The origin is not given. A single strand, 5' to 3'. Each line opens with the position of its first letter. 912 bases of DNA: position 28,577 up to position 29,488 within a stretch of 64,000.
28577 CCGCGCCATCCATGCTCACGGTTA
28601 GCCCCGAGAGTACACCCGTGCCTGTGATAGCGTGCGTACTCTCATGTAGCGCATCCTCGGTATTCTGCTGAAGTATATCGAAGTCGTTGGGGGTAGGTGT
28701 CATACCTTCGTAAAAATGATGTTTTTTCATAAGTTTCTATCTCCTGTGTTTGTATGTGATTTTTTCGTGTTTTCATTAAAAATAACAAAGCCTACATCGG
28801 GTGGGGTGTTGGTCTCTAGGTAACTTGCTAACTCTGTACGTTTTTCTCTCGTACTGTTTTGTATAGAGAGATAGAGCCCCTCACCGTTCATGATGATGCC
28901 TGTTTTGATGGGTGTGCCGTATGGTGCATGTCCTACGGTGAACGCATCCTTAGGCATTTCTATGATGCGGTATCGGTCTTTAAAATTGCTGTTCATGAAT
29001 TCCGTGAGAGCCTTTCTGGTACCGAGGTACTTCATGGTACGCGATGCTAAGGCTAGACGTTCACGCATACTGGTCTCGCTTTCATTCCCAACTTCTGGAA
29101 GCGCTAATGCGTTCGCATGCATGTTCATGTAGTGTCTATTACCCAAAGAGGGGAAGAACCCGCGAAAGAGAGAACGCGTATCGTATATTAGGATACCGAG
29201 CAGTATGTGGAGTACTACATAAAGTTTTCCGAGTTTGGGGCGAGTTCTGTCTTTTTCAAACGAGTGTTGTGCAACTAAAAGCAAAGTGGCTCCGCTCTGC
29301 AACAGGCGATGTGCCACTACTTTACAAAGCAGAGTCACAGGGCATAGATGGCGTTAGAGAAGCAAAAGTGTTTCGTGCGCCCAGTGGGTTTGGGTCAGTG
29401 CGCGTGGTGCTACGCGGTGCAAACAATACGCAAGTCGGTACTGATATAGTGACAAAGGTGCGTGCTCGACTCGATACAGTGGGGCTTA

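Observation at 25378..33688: ~8.3 kb inverted duplication of a phage tail-fibre module plus two tandem Dam methyltransferases around a truncated baseplate-J fragment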

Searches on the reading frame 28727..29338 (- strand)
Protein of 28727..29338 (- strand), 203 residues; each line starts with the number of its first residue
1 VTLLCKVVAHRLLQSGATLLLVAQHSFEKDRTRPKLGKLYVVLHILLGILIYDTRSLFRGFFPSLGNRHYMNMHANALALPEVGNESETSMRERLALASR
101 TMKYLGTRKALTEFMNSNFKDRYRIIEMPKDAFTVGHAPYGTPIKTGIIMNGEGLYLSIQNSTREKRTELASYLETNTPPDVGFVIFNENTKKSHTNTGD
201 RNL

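Call 5: search_protein_families(library=pfam, proteins=[window:28727-29338:-], max_evalue=0.01)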
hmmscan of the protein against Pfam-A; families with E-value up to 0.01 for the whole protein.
window:28727-29338:- (203 aa): 0 families

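Call 6: search_protein_families(library=phrogs, proteins=[window:28727-29338:-], max_evalue=0.01)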
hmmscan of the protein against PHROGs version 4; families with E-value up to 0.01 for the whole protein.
window:28727-29338:- (203 aa): 0 families

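Call 29: find_homologous_proteins(query=window:28730-29275:-, max_evalue=0.00001)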
Query window:28730-29275:- (182 aa): 3 proteins with E <= 0.00001 among 163 candidates.
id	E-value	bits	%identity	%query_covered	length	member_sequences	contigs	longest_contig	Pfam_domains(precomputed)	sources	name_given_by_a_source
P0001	1.7e-116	404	100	100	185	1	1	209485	-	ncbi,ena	-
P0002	4.5e-75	269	66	100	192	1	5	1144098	-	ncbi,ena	-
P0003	2.9e-66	241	63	92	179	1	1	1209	-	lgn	-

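Call 30: find_encoding_contigs(protein=P0001, flank=10000, max_places=10)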
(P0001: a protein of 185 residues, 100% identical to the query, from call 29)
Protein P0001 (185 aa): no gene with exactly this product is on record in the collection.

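Call 31: find_encoding_contigs(protein=P0002, flank=10000, max_places=10)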
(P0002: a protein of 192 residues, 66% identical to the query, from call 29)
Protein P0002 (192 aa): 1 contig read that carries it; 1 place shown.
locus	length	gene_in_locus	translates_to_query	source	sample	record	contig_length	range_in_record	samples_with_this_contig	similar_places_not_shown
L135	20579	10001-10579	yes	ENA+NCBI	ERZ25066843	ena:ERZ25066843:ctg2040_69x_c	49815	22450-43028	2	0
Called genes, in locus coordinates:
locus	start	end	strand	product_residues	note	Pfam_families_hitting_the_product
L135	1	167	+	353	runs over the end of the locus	PF10123:Mu-like_Pro_N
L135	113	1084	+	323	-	PF10124:Mu-like_gpT, PF25209:Phage_capsid_4 (faint)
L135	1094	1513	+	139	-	-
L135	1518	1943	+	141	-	PF07030:Phage_Mu_Gp36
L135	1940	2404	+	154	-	PF05069:Phage_tail_S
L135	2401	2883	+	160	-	-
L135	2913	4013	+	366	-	PF10758:DUF2586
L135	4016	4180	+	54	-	-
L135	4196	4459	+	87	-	-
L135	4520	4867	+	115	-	PF20941:DUF6848 (weak)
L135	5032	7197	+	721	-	PF10145:PhageMin_Tail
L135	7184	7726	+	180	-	-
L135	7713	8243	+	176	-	-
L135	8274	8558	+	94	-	-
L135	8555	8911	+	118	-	-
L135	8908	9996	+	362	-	PF04865:Baseplate_J (weak)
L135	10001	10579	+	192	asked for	-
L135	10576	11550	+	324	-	-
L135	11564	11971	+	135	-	-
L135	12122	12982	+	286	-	PF02086:MethyltransfD12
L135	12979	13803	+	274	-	PF02086:MethyltransfD12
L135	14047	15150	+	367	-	-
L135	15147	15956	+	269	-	-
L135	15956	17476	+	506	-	PF02028:BCCT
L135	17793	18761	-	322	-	-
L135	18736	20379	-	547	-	PF13186:SPASM (weak)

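Call 33: find_encoding_contigs(protein=P0009, flank=10000, max_places=10)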
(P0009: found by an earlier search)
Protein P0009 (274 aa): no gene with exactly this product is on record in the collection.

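Call 34: find_encoding_contigs(protein=P0006, flank=10000, max_places=10)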
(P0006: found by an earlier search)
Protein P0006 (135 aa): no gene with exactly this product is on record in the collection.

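Call 42: find_related_loci(query=A2, collection=metagenome_contigs, flank=10000)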
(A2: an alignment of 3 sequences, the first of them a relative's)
Query A2 (192 aa) in metagenome_contigs; peptide patterns used: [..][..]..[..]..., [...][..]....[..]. (x = any residue, [..] = any of these).
247 stretches matched a pattern, but none encodes a relative of the query by tblastn (E <= 1e-3).

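Call 43: find_related_loci(query=A2, collection=viral_contigs, flank=10000)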
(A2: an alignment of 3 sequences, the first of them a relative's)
Query A2 (192 aa) in viral_contigs; peptide patterns used: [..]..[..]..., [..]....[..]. (x = any residue, [..] = any of these).
235 stretches matched a pattern, but none encodes a relative of the query by tblastn (E <= 1e-3).

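Call 45: find_homologous_proteins(query=L135:113-1081:+, max_evalue=1e-20)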
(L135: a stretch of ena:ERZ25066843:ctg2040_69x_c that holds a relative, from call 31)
Query L135:113-1081:+ (323 aa): 891 proteins with E <= 1e-20 among 3502 candidates; the best 120 are listed.
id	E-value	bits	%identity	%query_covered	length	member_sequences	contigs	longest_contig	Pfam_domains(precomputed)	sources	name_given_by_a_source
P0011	6.9e-200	681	100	94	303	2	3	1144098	PF25209.3,PF10124.16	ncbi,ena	-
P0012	1.3e-165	568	83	94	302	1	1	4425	PF25209.3,PF10124.16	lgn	-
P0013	3.5e-100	353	54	94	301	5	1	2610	PF25209.3,PF10124.16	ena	-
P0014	8.0e-98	345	52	94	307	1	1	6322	PF25209.3,PF10124.16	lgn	-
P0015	2.7e-96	340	53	94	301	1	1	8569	PF25209.3,PF10124.16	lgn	-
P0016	1.1e-95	338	53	94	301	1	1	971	PF25209.3,PF10124.16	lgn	-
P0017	1.2e-95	338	53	94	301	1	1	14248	PF25209.3,PF10124.16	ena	-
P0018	3.4e-95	337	52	94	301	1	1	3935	PF25209.3,PF10124.16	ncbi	ncbi:MAG: Mu-like prophage major head subunit gpT family protein [Thiobacillus sp.]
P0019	3.9e-95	337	52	94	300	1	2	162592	PF25209.3,PF10124.16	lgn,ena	-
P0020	5.2e-95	336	52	94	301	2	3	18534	PF25209.3,PF10124.16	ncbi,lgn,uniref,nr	ncbi:MAG: Mu-like prophage major head subunit gpT family protein [Thermomonas hydrothermalis]|uniref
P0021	1.1e-94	335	52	94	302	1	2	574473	PF25209.3,PF10124.16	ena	-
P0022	1.4e-94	335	53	94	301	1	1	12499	PF25209.3,PF10124.16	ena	-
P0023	1.4e-94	335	51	94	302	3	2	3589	PF25209.3,PF10124.16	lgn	-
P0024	3.4e-94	333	52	94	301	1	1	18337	PF25209.3,PF10124.16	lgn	-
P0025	3.5e-94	333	53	94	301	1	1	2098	PF25209.3,PF10124.16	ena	-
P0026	3.6e-94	333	52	94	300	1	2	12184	PF25209.3,PF10124.16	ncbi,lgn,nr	ncbi:MAG: Mu-like prophage major head subunit gpT family protein [Rhodocyclaceae bacterium]|nr:Mu-li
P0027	4.4e-94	333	52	94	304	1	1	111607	PF25209.3,PF10124.16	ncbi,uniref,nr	ncbi:Mu-like prophage major head subunit gpT family protein [Pelomicrobium methylotrophicum]|uniref:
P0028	7.0e-94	332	50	94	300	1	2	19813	PF25209.3,PF10124.16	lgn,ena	-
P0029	8.9e-94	332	52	94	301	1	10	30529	PF25209.3,PF10124.16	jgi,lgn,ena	-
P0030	9.1e-94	332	52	94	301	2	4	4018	PF25209.3,PF10124.16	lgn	-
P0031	9.1e-94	332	53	94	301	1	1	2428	PF25209.3,PF10124.16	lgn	-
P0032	1.2e-93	332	52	94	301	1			PF25209.3,PF10124.16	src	-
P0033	1.4e-93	331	52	94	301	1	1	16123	PF25209.3,PF10124.16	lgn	-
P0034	1.5e-93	331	51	94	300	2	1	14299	PF25209.3,PF10124.16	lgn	-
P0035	1.9e-93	331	53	94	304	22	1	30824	PF25209.3,PF10124.16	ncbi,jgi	-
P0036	2.0e-93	331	51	94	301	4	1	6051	PF25209.3,PF10124.16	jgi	jgi:phage major head subunit gpT-like protein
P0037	2.4e-93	331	50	97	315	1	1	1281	PF25209.3,PF10124.16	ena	-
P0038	2.5e-93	331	51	94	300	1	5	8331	PF25209.3,PF10124.16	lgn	-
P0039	3.2e-93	330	53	94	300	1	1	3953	PF25209.3,PF10124.16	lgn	-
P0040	3.3e-93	330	52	94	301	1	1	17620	PF25209.3,PF10124.16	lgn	-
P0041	3.5e-93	330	51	94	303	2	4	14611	PF25209.3,PF10124.16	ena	-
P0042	3.6e-93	330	51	94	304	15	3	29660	PF25209.3,PF10124.16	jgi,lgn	jgi:phage major head subunit gpT-like protein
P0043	4.5e-93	330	52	94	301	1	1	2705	PF25209.3,PF10124.16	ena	-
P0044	5.3e-93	330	51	94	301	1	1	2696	PF25209.3,PF10124.16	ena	-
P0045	6.0e-93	329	51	94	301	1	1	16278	PF25209.3,PF10124.16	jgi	-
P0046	7.0e-93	329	52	94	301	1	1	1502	PF25209.3,PF10124.16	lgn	-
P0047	8.1e-93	329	52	94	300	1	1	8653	PF25209.3,PF10124.16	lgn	-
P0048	1.0e-92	329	50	94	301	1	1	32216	PF25209.3,PF10124.16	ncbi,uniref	ncbi:Mu-like prophage major head subunit gpT family protein [Thermomonas sp.]|uniref:Mu-like prophag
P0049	1.2e-92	328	50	94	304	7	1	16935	PF25209.3,PF10124.16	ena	-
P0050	1.3e-92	328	52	93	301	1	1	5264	PF25209.3,PF10124.16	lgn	-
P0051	1.4e-92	328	52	94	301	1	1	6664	PF25209.3,PF10124.16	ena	-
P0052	1.5e-92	328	51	94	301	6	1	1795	PF25209.3,PF10124.16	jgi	jgi:phage major head subunit gpT-like protein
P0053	1.6e-92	328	53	94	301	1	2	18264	PF25209.3,PF10124.16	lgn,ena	-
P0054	1.6e-92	328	51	94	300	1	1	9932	PF25209.3,PF10124.16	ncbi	-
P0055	1.8e-92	328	50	94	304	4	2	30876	PF25209.3,PF10124.16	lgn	-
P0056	2.0e-92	328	51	94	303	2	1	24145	PF25209.3,PF10124.16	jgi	jgi:phage major head subunit gpT-like protein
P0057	2.8e-92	327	50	94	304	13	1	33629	PF25209.3,PF10124.16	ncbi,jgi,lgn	jgi:phage major head subunit gpT-like protein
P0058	2.9e-92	327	51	94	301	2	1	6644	PF25209.3,PF10124.16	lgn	-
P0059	3.0e-92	327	50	94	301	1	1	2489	PF25209.3,PF10124.16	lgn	-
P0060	3.5e-92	327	51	94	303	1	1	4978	PF25209.3,PF10124.16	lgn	-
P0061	3.7e-92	327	51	94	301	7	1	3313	PF25209.3,PF10124.16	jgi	jgi:phage major head subunit gpT-like protein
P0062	3.8e-92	327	50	94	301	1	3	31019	PF25209.3,PF10124.16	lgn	-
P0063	4.0e-92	327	51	94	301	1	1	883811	PF25209.3,PF10124.16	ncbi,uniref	ncbi:Mu-like prophage major head subunit gpT family protein [Thiofaba sp. EF100]|uniref:Mu-like prop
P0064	4.1e-92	327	50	94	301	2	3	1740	PF25209.3,PF10124.16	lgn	-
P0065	4.7e-92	326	52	94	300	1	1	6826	PF25209.3,PF10124.16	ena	-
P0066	5.3e-92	326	51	94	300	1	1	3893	PF25209.3,PF10124.16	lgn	-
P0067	5.6e-92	326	52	94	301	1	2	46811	PF25209.3,PF10124.16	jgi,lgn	jgi:phage major head subunit gpT-like protein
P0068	6.0e-92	326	52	94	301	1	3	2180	PF25209.3,PF10124.16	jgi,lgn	jgi:phage major head subunit gpT-like protein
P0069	6.0e-92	326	52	94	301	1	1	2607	PF25209.3,PF10124.16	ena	-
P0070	6.1e-92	326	52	94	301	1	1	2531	PF25209.3,PF10124.16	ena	-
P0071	6.2e-92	326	52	94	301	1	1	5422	PF25209.3,PF10124.16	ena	-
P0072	6.4e-92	326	51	94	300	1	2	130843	PF25209.3,PF10124.16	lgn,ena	-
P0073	7.9e-92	326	50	94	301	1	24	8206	PF25209.3,PF10124.16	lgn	-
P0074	8.0e-92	326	50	94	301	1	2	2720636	PF25209.3,PF10124.16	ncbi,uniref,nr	ncbi:phage major head subunit gpT-like protein [Sulfuritortus calidifontis]|uniref:Phage major head 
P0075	8.2e-92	326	50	94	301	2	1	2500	PF25209.3,PF10124.16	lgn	-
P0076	9.0e-92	325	50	94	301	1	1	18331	PF25209.3,PF10124.16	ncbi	-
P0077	1.1e-91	325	50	94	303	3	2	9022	PF25209.3,PF10124.16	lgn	-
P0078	1.1e-91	325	52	94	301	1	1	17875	PF25209.3,PF10124.16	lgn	-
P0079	1.2e-91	325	50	94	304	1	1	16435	PF25209.3,PF10124.16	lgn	-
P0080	1.4e-91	325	51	94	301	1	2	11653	PF25209.3,PF10124.16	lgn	-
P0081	1.5e-91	325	50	94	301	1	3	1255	PF25209.3,PF10124.16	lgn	-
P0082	1.6e-91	325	52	94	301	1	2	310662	PF25209.3,PF10124.16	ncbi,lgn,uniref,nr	ncbi:Mu-like prophage major head subunit gpT family protein [Zestomonas thermotolerans]|uniref:Mu-li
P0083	1.6e-91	325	52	94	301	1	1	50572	PF25209.3,PF10124.16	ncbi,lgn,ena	-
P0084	1.6e-91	325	50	94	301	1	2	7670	PF25209.3,PF10124.16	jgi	jgi:phage major head subunit gpT-like protein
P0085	1.9e-91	324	50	94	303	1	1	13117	PF25209.3,PF10124.16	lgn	-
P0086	2.0e-91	324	50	94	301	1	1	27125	PF25209.3,PF10124.16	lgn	-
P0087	2.2e-91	324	52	94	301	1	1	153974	PF25209.3,PF10124.16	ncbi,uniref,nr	ncbi:Mu-like prophage major head subunit gpT family protein [Tepidimonas taiwanensis]|uniref:Mu-like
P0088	2.2e-91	324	51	94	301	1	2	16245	PF25209.3,PF10124.16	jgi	-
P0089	2.5e-91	324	50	89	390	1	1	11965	PF25209.3,PF13287.13,PF13290.14,PF10124.16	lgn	-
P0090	2.5e-91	324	51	94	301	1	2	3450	PF25209.3,PF10124.16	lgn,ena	-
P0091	2.6e-91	324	50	94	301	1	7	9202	PF25209.3,PF10124.16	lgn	-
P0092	2.9e-91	324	50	94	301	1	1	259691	PF25209.3,PF10124.16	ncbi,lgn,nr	ncbi:MAG: head protein [Porticoccaceae bacterium]|nr:MAG: head protein [Porticoccaceae bacterium]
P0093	3.3e-91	324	50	94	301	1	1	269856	PF25209.3,PF10124.16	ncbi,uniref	ncbi:Mu-like prophage major head subunit gpT family protein [Thiobacter aerophilum]|uniref:Mu-like p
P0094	3.8e-91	323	49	94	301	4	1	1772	PF25209.3,PF10124.16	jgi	jgi:phage major head subunit gpT-like protein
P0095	4.1e-91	323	51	94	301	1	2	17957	PF25209.3,PF10124.16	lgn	-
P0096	4.2e-91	323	51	94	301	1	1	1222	PF25209.3,PF10124.16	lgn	-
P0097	4.2e-91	323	51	93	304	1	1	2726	PF25209.3,PF10124.16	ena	-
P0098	4.4e-91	323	51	94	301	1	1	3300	PF25209.3,PF10124.16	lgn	-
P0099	5.7e-91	323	51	94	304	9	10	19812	PF25209.3,PF10124.16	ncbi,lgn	-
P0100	5.7e-91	323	51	94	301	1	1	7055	PF25209.3,PF10124.16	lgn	-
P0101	5.7e-91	323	52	94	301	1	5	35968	PF25209.3,PF10124.16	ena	-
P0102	5.8e-91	323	51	94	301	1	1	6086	PF25209.3,PF10124.16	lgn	-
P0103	6.0e-91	323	49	94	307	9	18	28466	PF25209.3,PF10124.16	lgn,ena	-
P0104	6.6e-91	323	51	94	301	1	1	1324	PF25209.3,PF10124.16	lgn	-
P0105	7.3e-91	323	50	93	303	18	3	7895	PF25209.3,PF10124.16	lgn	-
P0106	7.8e-91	322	51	94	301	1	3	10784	PF25209.3,PF10124.16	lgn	-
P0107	8.4e-91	322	49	94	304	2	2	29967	PF25209.3,PF10124.16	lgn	-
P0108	8.5e-91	322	51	94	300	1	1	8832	PF25209.3,PF10124.16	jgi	jgi:phage major head subunit gpT-like protein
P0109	8.6e-91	322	50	94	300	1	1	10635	PF25209.3,PF10124.16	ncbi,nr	ncbi:MAG: Mu-like prophage major head subunit gpT family protein [Tepidimonas taiwanensis]|nr:Mu-lik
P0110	1.1e-90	322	51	94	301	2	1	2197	PF25209.3,PF10124.16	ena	-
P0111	1.1e-90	322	52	94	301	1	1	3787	PF25209.3,PF10124.16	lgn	-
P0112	1.1e-90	322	50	94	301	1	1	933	PF25209.3,PF10124.16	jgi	jgi:phage major head subunit gpT-like protein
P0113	1.3e-90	322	53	92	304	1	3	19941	PF25209.3,PF10124.16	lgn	-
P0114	1.4e-90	322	49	94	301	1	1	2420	PF25209.3,PF10124.16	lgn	-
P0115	2.2e-90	321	50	94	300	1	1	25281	PF25209.3,PF10124.16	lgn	-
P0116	2.2e-90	321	50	94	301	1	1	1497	PF25209.3,PF10124.16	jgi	jgi:phage major head subunit gpT-like protein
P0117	2.3e-90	321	51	94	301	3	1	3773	PF25209.3,PF10124.16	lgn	-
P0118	2.7e-90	321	50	94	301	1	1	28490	PF25209.3,PF10124.16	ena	-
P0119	2.8e-90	321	51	94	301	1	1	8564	PF25209.3,PF10124.16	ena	-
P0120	2.8e-90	321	51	94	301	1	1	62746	PF25209.3,PF10124.16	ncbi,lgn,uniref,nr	ncbi:Mu-like prophage major head subunit gpT family protein [Tepidicella xavieri]|uniref:Phage major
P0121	2.9e-90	321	49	94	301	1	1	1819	PF25209.3,PF10124.16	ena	-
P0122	2.9e-90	321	50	93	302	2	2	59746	PF10124.16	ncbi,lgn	ncbi:MAG: Mu-like prophage major head subunit gpT family protein [Treponemataceae bacterium]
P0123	3.7e-90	320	50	94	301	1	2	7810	PF25209.3,PF10124.16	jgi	jgi:phage major head subunit gpT-like protein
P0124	3.9e-90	320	51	94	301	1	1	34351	PF25209.3,PF10124.16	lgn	-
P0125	3.9e-90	320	51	94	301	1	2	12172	PF25209.3,PF10124.16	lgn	-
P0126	3.9e-90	320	51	94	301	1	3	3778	PF25209.3,PF10124.16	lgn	-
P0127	3.9e-90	320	52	94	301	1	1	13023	PF25209.3,PF10124.16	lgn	-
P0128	4.6e-90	320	50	94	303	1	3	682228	PF25209.3,PF10124.16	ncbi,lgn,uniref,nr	ncbi:Mu-like prophage major head subunit gpT family protein [Thermomonas haemolytica]|uniref:Phage m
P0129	5.0e-90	320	50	94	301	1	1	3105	PF25209.3,PF10124.16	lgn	-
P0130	5.0e-90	320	49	94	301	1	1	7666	PF25209.3,PF10124.16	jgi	jgi:phage major head subunit gpT-like protein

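Call 46: find_encoding_contigs(protein=P0011, flank=10000, max_places=10)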
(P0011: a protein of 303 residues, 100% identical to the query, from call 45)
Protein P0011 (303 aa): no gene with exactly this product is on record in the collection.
